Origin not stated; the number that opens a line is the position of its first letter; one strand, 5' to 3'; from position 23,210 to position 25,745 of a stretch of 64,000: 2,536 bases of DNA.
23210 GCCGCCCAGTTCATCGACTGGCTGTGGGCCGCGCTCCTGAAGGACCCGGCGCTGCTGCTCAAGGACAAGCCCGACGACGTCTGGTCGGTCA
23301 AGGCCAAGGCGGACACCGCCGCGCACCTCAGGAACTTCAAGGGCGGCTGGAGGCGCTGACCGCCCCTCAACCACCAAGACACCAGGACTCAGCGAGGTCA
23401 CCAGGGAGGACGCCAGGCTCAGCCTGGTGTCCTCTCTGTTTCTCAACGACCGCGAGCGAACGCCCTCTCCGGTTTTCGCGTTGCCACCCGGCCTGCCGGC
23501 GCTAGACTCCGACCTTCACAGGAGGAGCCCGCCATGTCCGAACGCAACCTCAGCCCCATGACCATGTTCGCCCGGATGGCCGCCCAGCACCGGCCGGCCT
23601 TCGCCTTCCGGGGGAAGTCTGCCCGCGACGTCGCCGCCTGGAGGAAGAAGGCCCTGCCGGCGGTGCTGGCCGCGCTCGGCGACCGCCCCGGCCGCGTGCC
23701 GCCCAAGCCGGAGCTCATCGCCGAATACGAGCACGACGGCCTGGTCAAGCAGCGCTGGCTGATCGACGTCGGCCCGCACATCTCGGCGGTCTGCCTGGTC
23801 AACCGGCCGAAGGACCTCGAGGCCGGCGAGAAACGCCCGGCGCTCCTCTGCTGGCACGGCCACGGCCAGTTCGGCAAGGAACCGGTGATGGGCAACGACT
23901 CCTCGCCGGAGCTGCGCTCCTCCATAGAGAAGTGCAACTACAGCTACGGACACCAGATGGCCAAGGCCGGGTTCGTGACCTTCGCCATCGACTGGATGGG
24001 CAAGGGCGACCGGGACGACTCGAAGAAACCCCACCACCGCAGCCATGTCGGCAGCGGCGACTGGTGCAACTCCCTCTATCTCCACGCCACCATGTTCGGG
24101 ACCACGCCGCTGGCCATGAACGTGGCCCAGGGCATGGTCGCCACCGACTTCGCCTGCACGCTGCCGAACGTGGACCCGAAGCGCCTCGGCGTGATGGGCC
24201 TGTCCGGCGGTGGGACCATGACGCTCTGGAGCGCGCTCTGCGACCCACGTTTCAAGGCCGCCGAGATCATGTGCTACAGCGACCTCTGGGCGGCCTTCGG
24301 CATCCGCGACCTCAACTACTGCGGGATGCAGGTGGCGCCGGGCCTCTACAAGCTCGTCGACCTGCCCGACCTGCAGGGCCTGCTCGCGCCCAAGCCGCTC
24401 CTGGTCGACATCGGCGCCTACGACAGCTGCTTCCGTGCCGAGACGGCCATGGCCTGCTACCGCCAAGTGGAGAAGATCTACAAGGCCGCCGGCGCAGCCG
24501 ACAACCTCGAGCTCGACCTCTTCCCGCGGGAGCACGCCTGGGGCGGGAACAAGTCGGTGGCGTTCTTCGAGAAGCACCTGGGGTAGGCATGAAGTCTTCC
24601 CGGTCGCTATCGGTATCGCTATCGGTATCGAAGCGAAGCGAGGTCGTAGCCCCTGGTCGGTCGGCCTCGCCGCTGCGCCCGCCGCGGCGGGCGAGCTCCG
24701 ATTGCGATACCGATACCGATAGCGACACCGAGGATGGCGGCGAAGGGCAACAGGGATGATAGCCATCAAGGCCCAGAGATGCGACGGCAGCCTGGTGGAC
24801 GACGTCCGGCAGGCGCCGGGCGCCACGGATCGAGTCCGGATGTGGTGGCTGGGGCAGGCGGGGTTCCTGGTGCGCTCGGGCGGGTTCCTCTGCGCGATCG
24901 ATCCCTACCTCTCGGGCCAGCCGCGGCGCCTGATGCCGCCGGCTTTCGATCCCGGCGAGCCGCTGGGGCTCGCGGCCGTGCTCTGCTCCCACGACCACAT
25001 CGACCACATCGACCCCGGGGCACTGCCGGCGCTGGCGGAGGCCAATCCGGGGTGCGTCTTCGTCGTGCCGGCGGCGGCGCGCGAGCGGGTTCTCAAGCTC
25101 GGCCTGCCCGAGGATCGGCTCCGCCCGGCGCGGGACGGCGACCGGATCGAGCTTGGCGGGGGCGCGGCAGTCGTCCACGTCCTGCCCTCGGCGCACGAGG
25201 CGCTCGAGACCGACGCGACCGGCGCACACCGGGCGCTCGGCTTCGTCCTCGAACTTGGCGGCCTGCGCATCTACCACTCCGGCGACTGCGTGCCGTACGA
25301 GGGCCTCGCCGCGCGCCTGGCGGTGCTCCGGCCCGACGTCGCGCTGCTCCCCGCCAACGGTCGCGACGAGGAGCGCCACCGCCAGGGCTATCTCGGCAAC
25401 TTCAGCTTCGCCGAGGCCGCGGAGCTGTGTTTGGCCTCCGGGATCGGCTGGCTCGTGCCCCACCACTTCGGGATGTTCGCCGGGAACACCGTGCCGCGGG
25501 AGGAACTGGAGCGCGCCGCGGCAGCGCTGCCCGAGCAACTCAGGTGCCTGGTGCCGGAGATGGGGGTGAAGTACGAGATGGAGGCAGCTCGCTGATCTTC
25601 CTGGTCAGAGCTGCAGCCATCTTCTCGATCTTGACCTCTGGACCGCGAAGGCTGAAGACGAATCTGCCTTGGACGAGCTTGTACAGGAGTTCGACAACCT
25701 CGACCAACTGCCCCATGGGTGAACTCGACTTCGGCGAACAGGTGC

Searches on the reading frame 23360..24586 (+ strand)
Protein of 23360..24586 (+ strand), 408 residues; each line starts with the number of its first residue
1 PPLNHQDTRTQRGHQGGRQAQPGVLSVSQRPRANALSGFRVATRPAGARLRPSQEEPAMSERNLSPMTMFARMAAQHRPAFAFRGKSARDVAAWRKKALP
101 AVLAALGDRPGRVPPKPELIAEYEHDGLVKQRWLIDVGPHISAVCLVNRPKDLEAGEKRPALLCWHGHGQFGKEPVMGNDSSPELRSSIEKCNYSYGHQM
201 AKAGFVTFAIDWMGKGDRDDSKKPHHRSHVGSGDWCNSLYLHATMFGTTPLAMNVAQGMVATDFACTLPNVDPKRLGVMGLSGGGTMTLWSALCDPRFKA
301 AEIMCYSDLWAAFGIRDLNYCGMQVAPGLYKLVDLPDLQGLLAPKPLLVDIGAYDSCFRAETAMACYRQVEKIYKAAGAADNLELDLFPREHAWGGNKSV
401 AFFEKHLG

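Call 6: search_protein_families(library=pfam, proteins=[window:23360-24586:+], max_evalue=0.001)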
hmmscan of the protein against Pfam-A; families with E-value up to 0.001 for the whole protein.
window:23360-24586:+ (408 aa): 3 families
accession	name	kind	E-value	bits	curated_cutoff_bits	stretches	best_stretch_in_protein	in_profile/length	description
PF12715.13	Abhydrolase_7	-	4.6e-15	56.2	21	1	61-224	17-179/388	Abhydrolase family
PF00326.27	Peptidase_S9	-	2.1e-05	24.6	22.6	1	259-301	49-92/213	Prolyl oligopeptidase family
PF12740.14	PETase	-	0.00014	21.8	28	0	269-302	120-153/263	PET hydrolase-like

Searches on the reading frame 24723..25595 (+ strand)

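Call 6: search_protein_families(library=pfam, proteins=[window:24723-25595:+], max_evalue=0.001)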
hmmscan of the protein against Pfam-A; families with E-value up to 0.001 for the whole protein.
window:24723-25595:+ (290 aa): 3 families
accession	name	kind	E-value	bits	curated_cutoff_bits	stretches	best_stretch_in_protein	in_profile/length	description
PF12706.13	Lactamase_B_2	-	6.6e-20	72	27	1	59-249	5-200/200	Beta-lactamase superfamily domain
PF13483.12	Lactamase_B_3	-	1.9e-11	44.6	24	1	41-213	3-135/160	Beta-lactamase superfamily domain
PF00753.33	Lactamase_B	-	0.00017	22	22.7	1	49-193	10-154/196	Metallo-beta-lactamase superfamily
